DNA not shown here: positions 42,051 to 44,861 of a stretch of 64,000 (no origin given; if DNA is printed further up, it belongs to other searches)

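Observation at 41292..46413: Compact AT-richer four-gene module: two novel disulfide-rich secreted proteins divergent from an orphan VirB8-like/VirB9 pair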

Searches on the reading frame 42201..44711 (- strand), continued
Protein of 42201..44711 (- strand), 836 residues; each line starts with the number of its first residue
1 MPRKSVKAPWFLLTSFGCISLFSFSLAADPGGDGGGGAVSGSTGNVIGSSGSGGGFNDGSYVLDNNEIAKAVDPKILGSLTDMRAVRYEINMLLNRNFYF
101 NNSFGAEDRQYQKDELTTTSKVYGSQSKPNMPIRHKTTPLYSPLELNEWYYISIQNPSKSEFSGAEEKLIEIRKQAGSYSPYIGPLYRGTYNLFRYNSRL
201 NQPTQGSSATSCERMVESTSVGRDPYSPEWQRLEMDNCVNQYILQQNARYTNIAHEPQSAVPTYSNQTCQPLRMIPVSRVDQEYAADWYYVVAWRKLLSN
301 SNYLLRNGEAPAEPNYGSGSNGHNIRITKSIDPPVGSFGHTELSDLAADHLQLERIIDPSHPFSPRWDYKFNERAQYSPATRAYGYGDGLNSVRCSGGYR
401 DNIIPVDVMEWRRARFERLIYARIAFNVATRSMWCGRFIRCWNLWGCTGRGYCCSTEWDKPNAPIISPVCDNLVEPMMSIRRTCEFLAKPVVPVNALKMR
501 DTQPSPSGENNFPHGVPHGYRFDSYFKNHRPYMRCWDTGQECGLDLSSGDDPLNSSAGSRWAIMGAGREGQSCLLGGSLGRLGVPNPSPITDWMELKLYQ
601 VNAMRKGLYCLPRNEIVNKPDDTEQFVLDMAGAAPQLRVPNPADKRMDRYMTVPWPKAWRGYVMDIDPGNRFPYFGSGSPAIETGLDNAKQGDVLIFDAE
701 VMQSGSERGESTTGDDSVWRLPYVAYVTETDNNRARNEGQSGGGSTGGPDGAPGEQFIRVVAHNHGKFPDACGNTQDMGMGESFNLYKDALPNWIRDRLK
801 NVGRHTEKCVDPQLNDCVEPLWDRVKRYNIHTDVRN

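Call 52: list_cluster_members(proteins=[P0001, P0221, P0274, P0280, P0203, P0229, P0210, P0177, P0190, P0215])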
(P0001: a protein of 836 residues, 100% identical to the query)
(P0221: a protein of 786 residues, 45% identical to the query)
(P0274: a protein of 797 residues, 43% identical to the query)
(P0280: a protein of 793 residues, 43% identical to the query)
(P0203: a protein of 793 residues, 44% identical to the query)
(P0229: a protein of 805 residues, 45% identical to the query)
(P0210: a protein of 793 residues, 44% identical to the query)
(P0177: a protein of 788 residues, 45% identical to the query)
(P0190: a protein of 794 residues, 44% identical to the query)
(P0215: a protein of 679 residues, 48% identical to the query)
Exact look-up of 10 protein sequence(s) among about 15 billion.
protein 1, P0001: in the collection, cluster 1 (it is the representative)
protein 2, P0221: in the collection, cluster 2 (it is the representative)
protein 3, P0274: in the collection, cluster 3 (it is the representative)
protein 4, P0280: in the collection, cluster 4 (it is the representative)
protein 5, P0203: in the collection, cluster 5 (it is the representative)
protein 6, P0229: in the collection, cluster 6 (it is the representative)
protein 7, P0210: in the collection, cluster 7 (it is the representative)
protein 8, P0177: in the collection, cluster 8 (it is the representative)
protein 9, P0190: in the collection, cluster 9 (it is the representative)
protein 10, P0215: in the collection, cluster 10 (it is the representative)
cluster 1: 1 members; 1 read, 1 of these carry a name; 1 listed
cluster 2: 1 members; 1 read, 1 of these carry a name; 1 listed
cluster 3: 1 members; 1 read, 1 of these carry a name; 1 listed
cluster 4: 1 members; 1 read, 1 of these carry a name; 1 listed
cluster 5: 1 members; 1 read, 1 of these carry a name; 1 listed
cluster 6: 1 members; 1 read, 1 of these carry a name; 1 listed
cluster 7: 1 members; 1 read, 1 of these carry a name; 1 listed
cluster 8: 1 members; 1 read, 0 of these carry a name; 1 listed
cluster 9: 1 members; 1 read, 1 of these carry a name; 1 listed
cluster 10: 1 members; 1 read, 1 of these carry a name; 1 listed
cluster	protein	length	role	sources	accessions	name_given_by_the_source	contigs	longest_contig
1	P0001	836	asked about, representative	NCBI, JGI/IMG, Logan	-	hypothetical protein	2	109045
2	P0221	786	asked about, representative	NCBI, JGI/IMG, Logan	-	type IV secretion system protein VirB4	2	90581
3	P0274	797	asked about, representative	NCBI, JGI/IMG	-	type IV secretion system protein VirB4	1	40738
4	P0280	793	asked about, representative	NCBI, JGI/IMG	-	type IV secretion system protein VirB4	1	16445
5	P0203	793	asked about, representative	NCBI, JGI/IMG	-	type IV secretion system protein VirB4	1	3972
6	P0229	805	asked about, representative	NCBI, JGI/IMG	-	type IV secretion system protein VirB4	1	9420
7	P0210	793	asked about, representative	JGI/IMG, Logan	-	type IV secretion system protein VirB4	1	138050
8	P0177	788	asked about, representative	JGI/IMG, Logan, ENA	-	-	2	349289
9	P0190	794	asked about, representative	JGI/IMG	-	type IV secretion system protein VirB4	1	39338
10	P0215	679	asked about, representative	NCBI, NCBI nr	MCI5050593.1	MAG: ATP-binding protein, partial [Rickettsiales bacterium] | ATP-binding protein [Rickettsiales bacterium]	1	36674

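Call 53: find_encoding_contigs(protein=P0221, flank=10000, max_places=3)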
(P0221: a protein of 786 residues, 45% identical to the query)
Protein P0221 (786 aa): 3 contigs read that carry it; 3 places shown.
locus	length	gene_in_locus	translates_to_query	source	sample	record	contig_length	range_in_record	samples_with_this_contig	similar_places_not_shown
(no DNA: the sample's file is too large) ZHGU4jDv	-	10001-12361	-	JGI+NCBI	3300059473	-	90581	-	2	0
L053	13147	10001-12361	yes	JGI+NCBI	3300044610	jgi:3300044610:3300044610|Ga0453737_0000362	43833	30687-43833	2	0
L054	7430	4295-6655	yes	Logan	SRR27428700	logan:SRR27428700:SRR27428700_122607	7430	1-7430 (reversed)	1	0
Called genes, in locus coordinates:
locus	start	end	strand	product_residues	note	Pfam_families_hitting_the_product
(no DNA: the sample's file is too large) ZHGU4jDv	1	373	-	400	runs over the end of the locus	PF01743:PolyA_pol, PF12627:PolyA_pol_RNAbd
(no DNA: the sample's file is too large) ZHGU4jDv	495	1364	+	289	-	PF00892:EamA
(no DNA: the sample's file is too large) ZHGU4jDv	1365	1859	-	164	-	PF04093:MreD (weak)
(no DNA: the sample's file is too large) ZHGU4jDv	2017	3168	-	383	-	PF10098:DUF2336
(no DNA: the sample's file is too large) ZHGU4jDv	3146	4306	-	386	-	PF10098:DUF2336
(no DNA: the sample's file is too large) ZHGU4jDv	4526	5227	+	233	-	PF01144:CoA_trans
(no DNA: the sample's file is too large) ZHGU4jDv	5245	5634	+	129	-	-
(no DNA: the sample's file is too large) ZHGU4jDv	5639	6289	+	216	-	PF01144:CoA_trans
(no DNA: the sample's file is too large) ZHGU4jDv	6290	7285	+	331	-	PF14378:PAP2_3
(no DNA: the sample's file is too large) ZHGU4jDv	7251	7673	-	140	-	PF01878:EVE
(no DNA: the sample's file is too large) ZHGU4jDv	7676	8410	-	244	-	PF05857:TraX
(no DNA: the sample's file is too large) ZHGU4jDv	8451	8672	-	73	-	-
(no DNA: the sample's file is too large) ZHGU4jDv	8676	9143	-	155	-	PF14588:YjgF_endoribonc, PF01042:Ribonuc_L-PSP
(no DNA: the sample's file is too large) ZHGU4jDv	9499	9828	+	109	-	PF04956:TrbC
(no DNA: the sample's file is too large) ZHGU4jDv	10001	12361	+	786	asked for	PF27097:VirB4_TrbE_N, PF03135:CagE_TrbE_VirB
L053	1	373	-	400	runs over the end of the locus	PF01743:PolyA_pol, PF12627:PolyA_pol_RNAbd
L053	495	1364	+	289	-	PF00892:EamA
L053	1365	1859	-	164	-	PF04093:MreD (weak)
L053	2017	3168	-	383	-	PF10098:DUF2336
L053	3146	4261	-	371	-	PF10098:DUF2336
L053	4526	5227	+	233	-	PF01144:CoA_trans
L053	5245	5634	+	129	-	-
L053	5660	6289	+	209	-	PF01144:CoA_trans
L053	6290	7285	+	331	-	PF14378:PAP2_3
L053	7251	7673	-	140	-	PF01878:EVE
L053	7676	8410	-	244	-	PF05857:TraX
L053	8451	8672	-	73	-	-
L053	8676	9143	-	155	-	PF14588:YjgF_endoribonc, PF01042:Ribonuc_L-PSP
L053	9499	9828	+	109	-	PF04956:TrbC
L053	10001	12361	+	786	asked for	PF27097:VirB4_TrbE_N, PF03135:CagE_TrbE_VirB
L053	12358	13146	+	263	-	?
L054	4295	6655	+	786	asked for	PF27097:VirB4_TrbE_N, PF03135:CagE_TrbE_VirB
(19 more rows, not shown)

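Call 54: fold_search(model_id=the predicted structure, library=pdb)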
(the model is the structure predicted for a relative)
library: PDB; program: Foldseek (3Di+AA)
matches with E <= 10: 37; with E <= 0.001: 0
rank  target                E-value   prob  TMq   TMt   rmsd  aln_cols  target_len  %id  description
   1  4gs5                  1.1e+00  0.11  0.05  0.10   8.0        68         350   12  The crystal structure of acyl-CoA synthetase (AMP-forming)/AMP-acid ligase II-like protein from Dyadobacter fermentans D (released 2012-09-12)
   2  3ipl_A                1.2e+00  0.01  0.05  0.07  18.8       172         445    8  CRYSTAL STRUCTURE OF o-succinylbenzoic acid-CoA ligase FROM Staphylococcus aureus subsp. aureus Mu50 (released 2009-08-25)
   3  6uji_D                2.1e+00  0.01  0.04  0.06  19.9       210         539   10  Low resolution crystal structure (5.5 A) of the anthrax toxin protective antigen heptamer prepore D425A mutant (released 2020-10-07)
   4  7jgj_A                2.6e+00  0.01  0.05  0.03  15.3       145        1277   10  IgA1 Protease in complex with neutralizing mAb (released 2020-12-09)
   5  6uji_I                3.3e+00  0.01  0.04  0.06  19.9       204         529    8  Low resolution crystal structure (5.5 A) of the anthrax toxin protective antigen heptamer prepore D425A mutant (released 2020-10-07)
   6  1iz6_C                3.5e+00  0.04  0.05  0.22   7.1       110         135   12  Crystal Structure of Translation Initiation Factor 5A from Pyrococcus Horikoshii (released 2003-01-28)
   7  7yta_B                3.7e+00  0.03  0.05  0.23   6.9        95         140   13  crystal structure of NtAGDP3 AGD1-2 in complex with an H3K9me2 peptide (released 2022-10-12)
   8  7ulw_A                3.9e+00  0.01  0.06  0.10  18.9       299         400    8  CryoEM structure of human LACTB filament (released 2022-12-07)
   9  6z1p_At               4.2e+00  0.08  0.06  0.24   6.3       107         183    9  Structure of the mitochondrial ribosome from Tetrahymena thermophila (released 2020-06-24)
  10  8w5g_B                4.2e+00  0.02  0.06  0.22  13.2       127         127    9  Cryo-EM structure of Qb-Ab7 (released 2025-02-26)
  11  3ipl_B                4.7e+00  0.01  0.05  0.07  18.6       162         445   14  CRYSTAL STRUCTURE OF o-succinylbenzoic acid-CoA ligase FROM Staphylococcus aureus subsp. aureus Mu50 (released 2009-08-25)
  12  9lvk_V                5.0e+00  0.01  0.05  0.13  19.8       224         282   11  Cryo-EM structure of CASTOR1 bound human GATOR2 complex (released 2025-08-13)
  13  9oti_U                5.0e+00  0.01  0.04  0.10  19.5       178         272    9  GATOR2 complex bound to arginine sensor CASTOR1 (released 2025-10-01)
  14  6uji_M                5.0e+00  0.00  0.04  0.06  19.9       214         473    9  Low resolution crystal structure (5.5 A) of the anthrax toxin protective antigen heptamer prepore D425A mutant (released 2020-10-07)
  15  5t7v_L4               5.4e+00  0.01  0.03  0.16  17.5       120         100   11  Methicillin Resistant, Linezolid resistant Staphylococcus aureus 70S ribosome (delta S145 uL3) (released 2017-05-31)
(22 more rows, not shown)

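Call 67: fold_search(model_id=the predicted structure, library=viral)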
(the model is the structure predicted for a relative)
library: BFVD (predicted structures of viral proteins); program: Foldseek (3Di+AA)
matches with E <= 10: 12; with E <= 0.001: 0
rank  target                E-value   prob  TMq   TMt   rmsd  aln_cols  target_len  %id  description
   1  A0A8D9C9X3            2.6e+00  0.01  0.05  0.13  13.6       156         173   12  Uncharacterized protein [uncultured marine phage]
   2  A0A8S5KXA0            4.2e+00  0.01  0.05  0.14   9.9       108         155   15  Coat protein [ssRNA phage Gerhypos.2_36]
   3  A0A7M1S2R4            4.7e+00  0.01  0.05  0.07  19.8       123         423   12  Uncharacterized protein [uncultured phage cr128_1]
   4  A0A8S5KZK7            5.6e+00  0.01  0.06  0.21  10.2       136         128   13  Coat protein [ssRNA phage SRR6960507_9]
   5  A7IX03                6.8e+00  0.02  0.05  0.24   7.7        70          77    7  Uncharacterized protein b478L [Paramecium bursaria Chlorella virus NY2A]
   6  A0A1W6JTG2            6.8e+00  0.01  0.04  0.11   9.8        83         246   11  Uncharacterized protein [Shewanella phage SppYZU05]
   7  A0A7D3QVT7            7.2e+00  0.01  0.04  0.21  10.6        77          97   16  Uncharacterized protein [Fadolivirus FV1/VV64]
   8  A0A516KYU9            7.6e+00  0.00  0.04  0.03  19.6       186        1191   14  (no name in the UniProt tables at hand)
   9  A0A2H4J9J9            8.6e+00  0.01  0.04  0.18  10.0        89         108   10  Head-to-tail stopper [uncultured Caudovirales phage]
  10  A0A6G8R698            9.2e+00  0.00  0.05  0.05  16.9       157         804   15  Tail fiber protein [Synechococcus phage S-H34]
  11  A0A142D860            9.8e+00  0.00  0.04  0.11  10.2        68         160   12  Uncharacterized protein [ssRNA phage AVE004]
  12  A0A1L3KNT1            9.8e+00  0.00  0.05  0.06  17.9       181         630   13  (no name in the UniProt tables at hand)

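Call 77: search_protein_families(library=ncbifam, proteins=[L051:4767-5498:+, L051:5498-6298:+, L051:14260-14973:+, L051:14985-15779:+, L051:12370-14121:+, L051:15869-17074:+, L051:20060-20845:+], max_evalue=0.001)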
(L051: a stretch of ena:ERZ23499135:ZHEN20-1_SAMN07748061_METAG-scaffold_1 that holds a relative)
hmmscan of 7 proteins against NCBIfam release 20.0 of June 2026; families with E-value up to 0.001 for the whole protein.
L051:4767-5498:+ (243 aa): 1 family
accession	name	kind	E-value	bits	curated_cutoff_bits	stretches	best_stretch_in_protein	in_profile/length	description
NF010439.0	PRK13865.1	equivalog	6.3e-07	29.1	188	1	48-210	42-200/237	type IV secretion system protein VirB8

L051:5498-6298:+ (266 aa): 5 families
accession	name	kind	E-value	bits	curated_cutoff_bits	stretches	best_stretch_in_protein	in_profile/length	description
TIGR02781.1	VirB9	equivalog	2.4e-68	230.4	217.7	1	14-245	5-246/248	P-type conjugative transfer protein VirB9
TIGR02775.1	TrbG_Ti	equivalog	9.7e-27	93.8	180.85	1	44-236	7-206/206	P-type conjugative transfer protein TrbG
NF010435.0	PRK13861.1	equivalog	1e-22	81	255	2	161-246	183-267/293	type IV secretion system protein VirB9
NF010413.0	PRK13839.1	subfamily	2.1e-17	63.2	388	1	62-225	84-254/279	conjugal transfer protein TrbG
NF010460.0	PRK13885.1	subfamily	1.3e-16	60.2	370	1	30-228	62-277/299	conjugal transfer protein TrbG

L051:14260-14973:+ (237 aa): 1 family
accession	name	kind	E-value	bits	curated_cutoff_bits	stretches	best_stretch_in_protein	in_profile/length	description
NF010439.0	PRK13865.1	equivalog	1e-14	54.6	188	1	33-235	39-228/237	type IV secretion system protein VirB8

L051:14985-15779:+ (264 aa): 5 families
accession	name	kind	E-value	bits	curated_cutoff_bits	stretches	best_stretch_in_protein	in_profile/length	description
TIGR02781.1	VirB9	equivalog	4.9e-59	199.9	217.7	1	9-261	4-247/248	P-type conjugative transfer protein VirB9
NF010435.0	PRK13861.1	equivalog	6.8e-18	65.1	255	2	175-260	183-266/293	type IV secretion system protein VirB9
TIGR02775.1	TrbG_Ti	equivalog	2.9e-14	53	180.85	1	33-238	3-194/206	P-type conjugative transfer protein TrbG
NF010413.0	PRK13839.1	subfamily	5.3e-08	32.4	388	1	53-235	82-250/279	conjugal transfer protein TrbG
NF010460.0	PRK13885.1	subfamily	2.1e-07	30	370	1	8-114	47-160/299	conjugal transfer protein TrbG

L051:12370-14121:+ (583 aa): 0 families

L051:15869-17074:+ (401 aa): 6 families
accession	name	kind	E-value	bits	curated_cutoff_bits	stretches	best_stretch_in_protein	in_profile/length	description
NF038091.1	T4SS_VirB10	equivalog_domain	1.7e-56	191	220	1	185-392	1-193/197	type IV secretion system protein VirB10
NF010405.0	PRK13831.1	subfamily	2.2e-34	119.2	386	1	197-392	247-429/433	IncP-type conjugal transfer protein TrbI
NF038092.1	T4SS_ComB10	equivalog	1.3e-29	103.1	300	1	184-393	13-214/225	DNA type IV secretion system protein ComB10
NF010429.0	PRK13855.1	equivalog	3.6e-27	95.6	374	1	165-390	152-357/377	type IV secretion system protein VirB10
NF041422.1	VirB10_subf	subfamily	6.7e-17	62.1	400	1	199-390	219-395/404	VirB10/TraB/TrbI family type IV secretion system protein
NF033900.0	T4SS_IcmE_DotG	equivalog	7e-08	31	750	1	186-388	815-1006/1008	type IVB secretion system protein DotG/IcmE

L051:20060-20845:+ (261 aa): 2 families
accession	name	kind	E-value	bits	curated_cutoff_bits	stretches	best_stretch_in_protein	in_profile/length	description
TIGR02532.1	IV_pilin_GFxxxE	domain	4.7e-05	23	16.3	1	2-23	2-23/24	prepilin-type N-terminal cleavage/methylation domain-containing protein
TIGR01708.2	typeII_sec_gspH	equivalog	9.6e-05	22.4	80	1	2-54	2-52/169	type II secretion system minor pseudopilin GspH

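Call 86: search_solved_structures(query=L052:14193-14909:+, max_evalue=1)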
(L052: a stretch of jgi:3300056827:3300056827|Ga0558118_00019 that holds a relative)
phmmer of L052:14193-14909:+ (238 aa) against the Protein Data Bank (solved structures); distinct sequences matched with E-value up to 1: 11.
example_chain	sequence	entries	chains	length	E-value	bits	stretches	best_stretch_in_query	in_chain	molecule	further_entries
4lso_A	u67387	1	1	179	2e-22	83.1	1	52-237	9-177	Type IV secretion system protein virB8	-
4kz1_A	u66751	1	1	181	1.6e-20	76.9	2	50-130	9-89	VirB8 protein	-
4mei_A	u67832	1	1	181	2.1e-19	73.2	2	50-130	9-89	VirB8 protein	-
5i97_A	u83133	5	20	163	1.5e-14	57.4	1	62-237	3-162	Conjugal transfer protein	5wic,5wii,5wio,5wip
7o41_D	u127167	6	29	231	1.1e-12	51.3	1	56-237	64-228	TrwG protein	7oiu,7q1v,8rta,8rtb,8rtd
4jf8_A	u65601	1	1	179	7.9e-11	45.2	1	59-237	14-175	TrwG component of type IV secretion system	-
4nhf_A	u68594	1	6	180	1.3e-10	44.5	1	59-237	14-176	TrwG protein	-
2bhm_A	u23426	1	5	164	1.8e-10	44.1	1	65-237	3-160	TYPE IV SECRETION SYSTEM PROTEIN VIRB8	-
4aky_A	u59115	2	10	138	2.4e-08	37.2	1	88-236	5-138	TYPE IV SECRETION SYSTEM PROTEIN VIRB8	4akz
5jbs_A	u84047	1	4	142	2.4e-08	37.1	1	89-237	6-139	Type IV secretion system protein virB8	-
2cc3_A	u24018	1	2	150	0.0027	20.6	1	93-156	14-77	PROTEIN VIRB8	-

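Call 87: search_solved_structures(query=L052:14909-15691:+, max_evalue=0.01)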
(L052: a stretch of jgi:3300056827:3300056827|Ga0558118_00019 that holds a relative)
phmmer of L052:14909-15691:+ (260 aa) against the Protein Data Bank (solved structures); distinct sequences matched with E-value up to 0.01: 6.
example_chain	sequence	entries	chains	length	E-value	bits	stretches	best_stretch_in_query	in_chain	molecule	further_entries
7o3j_B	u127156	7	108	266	3.1e-24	89.1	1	17-256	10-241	TrwF protein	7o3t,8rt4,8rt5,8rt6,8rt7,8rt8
6gyb_b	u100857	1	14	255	1.9e-07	34.1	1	20-208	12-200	VirB9 protein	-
2ypw_A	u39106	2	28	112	4.4e-06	29.6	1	33-116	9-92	TRAO | TRAO PROTEIN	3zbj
6x6j_AX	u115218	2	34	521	7.4e-06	28.9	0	185-254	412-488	Cag pathogenicity island protein (Cag8)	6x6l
6oeg_N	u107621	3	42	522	7.4e-06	28.9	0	185-254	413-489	Type IV secretion system apparatus protein CagX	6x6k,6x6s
9vgf_AX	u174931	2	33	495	1.1e-05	28.4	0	185-220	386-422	Cag pathogenicity island protein X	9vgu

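Call 88: search_solved_structures(query=A3, max_evalue=10)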
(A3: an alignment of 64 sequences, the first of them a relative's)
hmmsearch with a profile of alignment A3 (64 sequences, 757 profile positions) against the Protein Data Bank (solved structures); distinct sequences matched with E-value up to 10: 0.

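Call 95: search_protein_families(library=pfam, proteins=[P0118, P0126, P0136, P0135], max_evalue=0.01)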
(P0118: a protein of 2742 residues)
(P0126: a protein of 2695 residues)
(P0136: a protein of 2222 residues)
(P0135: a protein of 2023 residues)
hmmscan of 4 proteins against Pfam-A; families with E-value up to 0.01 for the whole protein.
P0118 (2742 aa): 0 families

P0126 (2695 aa): 0 families

P0136 (2222 aa): 1 family
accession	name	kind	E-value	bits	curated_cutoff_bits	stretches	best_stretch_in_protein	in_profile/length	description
PF01551.29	Peptidase_M23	-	1.1e-33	115.7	28.7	3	1490-1579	2-89/96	Peptidase family M23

P0135 (2023 aa): 2 families
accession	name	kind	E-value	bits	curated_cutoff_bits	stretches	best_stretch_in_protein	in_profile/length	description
PF01551.29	Peptidase_M23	-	1.7e-47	160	28.7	3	1344-1438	2-96/96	Peptidase family M23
PF01464.25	SLT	-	7.1e-06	26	21.3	1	705-805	5-102/117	Transglycosylase SLT domain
